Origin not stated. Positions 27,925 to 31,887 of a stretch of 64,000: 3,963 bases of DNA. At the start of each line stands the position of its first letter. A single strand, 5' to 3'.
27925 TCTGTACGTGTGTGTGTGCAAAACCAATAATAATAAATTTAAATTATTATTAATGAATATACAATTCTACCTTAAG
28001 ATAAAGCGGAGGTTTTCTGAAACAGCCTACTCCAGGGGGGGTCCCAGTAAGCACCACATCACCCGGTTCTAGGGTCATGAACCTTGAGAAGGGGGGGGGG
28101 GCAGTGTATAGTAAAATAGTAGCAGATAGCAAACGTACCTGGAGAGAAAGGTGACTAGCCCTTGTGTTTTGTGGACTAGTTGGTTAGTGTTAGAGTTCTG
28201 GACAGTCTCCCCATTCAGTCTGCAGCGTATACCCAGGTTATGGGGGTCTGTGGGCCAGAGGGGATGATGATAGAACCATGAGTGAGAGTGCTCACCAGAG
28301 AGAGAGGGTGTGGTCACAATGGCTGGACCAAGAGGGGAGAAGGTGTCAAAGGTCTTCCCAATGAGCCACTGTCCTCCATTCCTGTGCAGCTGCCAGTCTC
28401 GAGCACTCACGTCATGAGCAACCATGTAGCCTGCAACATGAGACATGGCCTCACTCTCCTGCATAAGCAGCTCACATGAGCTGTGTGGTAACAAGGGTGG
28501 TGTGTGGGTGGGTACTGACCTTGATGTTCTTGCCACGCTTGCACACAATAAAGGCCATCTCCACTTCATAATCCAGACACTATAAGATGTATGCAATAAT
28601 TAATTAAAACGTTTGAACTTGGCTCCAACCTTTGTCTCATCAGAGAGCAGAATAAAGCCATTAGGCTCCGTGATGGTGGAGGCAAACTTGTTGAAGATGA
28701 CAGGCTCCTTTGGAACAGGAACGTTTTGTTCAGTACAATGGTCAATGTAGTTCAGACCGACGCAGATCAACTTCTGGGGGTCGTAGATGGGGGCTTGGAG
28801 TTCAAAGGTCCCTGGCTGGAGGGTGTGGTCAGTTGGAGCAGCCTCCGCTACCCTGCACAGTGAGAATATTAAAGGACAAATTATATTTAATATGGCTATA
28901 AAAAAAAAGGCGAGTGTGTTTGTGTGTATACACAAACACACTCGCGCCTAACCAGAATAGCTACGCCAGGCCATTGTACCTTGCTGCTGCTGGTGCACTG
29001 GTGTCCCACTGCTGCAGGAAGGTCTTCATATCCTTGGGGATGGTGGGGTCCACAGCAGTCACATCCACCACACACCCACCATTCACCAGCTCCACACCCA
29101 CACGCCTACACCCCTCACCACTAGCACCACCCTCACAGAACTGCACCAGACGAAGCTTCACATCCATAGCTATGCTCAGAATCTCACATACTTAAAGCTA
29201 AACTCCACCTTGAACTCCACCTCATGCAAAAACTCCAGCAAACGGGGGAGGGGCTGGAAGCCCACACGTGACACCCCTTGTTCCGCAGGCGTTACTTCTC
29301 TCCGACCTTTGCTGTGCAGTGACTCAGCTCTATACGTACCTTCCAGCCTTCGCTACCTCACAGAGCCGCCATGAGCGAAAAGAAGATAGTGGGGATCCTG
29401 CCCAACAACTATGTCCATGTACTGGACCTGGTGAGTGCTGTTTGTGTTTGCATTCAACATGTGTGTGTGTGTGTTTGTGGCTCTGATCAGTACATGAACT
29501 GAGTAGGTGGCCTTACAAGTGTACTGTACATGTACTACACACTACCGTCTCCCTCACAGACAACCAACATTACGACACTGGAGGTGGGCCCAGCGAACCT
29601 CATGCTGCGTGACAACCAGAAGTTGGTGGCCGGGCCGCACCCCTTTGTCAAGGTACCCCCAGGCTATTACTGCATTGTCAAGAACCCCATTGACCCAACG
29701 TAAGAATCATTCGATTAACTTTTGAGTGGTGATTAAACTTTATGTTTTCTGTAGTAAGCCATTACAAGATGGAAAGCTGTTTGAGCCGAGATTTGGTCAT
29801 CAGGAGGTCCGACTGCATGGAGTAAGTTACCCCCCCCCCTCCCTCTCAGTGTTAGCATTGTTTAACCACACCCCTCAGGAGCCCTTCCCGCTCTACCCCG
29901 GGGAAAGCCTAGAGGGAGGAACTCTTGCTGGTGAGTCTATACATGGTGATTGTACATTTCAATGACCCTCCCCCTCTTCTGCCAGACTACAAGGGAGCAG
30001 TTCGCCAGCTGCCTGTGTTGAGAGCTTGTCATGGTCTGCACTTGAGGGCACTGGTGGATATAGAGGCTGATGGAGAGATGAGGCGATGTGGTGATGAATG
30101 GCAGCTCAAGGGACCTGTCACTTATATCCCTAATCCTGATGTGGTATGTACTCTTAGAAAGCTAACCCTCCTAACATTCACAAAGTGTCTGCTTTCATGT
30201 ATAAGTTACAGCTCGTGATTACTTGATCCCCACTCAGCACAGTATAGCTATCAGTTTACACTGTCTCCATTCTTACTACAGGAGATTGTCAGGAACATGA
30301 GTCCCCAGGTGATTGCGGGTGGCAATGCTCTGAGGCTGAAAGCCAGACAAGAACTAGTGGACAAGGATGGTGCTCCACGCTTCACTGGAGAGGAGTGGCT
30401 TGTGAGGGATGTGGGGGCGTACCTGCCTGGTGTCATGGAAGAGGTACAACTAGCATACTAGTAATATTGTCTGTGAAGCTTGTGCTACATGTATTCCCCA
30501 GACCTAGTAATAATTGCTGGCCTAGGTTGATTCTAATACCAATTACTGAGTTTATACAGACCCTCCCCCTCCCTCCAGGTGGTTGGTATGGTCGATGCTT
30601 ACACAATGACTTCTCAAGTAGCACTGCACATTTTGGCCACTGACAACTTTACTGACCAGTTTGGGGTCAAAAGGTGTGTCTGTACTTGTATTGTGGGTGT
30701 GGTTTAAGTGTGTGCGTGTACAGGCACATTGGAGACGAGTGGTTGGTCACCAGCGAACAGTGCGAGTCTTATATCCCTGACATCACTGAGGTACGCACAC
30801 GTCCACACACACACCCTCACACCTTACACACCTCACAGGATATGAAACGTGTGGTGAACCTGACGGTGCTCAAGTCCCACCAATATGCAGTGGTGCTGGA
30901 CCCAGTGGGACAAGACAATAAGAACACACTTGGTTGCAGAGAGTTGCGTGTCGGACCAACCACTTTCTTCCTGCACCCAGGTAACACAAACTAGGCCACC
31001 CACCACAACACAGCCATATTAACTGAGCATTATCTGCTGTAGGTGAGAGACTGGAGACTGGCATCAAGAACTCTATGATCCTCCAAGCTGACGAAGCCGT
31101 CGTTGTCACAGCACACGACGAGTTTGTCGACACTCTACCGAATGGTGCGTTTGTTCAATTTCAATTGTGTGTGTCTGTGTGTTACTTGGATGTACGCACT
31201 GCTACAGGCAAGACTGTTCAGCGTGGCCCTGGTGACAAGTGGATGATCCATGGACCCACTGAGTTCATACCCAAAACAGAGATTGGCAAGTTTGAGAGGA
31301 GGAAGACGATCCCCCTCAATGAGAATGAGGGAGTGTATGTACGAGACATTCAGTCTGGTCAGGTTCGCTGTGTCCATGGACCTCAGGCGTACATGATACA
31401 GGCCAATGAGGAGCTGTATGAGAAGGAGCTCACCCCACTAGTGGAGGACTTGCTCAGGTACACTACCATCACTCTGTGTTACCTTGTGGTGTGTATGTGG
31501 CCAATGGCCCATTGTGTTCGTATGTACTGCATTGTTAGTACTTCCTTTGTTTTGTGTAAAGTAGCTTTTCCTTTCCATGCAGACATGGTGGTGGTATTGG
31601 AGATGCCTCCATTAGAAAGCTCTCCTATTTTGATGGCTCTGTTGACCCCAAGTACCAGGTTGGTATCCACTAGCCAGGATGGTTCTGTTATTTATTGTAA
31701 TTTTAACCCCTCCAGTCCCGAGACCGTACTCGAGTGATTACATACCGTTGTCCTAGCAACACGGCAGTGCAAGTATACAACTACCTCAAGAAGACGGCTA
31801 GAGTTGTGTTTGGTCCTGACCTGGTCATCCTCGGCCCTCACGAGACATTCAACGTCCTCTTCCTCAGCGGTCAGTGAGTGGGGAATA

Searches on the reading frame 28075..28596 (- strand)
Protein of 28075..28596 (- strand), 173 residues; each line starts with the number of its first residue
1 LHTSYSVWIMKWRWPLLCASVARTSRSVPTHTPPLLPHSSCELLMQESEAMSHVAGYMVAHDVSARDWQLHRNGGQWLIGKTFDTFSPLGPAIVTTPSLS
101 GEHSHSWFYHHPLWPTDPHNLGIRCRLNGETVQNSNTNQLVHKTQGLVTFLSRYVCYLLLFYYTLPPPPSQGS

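Call 60: search_protein_families(library=pfam, proteins=[window:28075-28596:-], max_evalue=0.001)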
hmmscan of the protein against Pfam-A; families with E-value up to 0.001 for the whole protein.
window:28075-28596:- (173 aa): 1 family
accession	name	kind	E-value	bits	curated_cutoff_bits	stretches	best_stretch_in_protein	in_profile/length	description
PF01557.24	FAA_hydrolase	-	3.6e-25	89.3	23.9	1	46-155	76-169/214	Fumarylacetoacetate (FAA) hydrolase C-terminal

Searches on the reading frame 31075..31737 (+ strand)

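Call 60: search_protein_families(library=pfam, proteins=[window:31075-31737:+], max_evalue=0.001)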
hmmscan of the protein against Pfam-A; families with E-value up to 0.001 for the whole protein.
window:31075-31737:+ (220 aa): 2 families
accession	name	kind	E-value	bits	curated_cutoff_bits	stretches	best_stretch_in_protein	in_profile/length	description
PF17796.6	Vault_4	-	1.4e-13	51.2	22.9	1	79-128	2-50/63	Major Vault Protein repeat domain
PF01505.23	Vault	-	2.8e-09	37.3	27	1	2-66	2-41/42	Major Vault Protein repeat domain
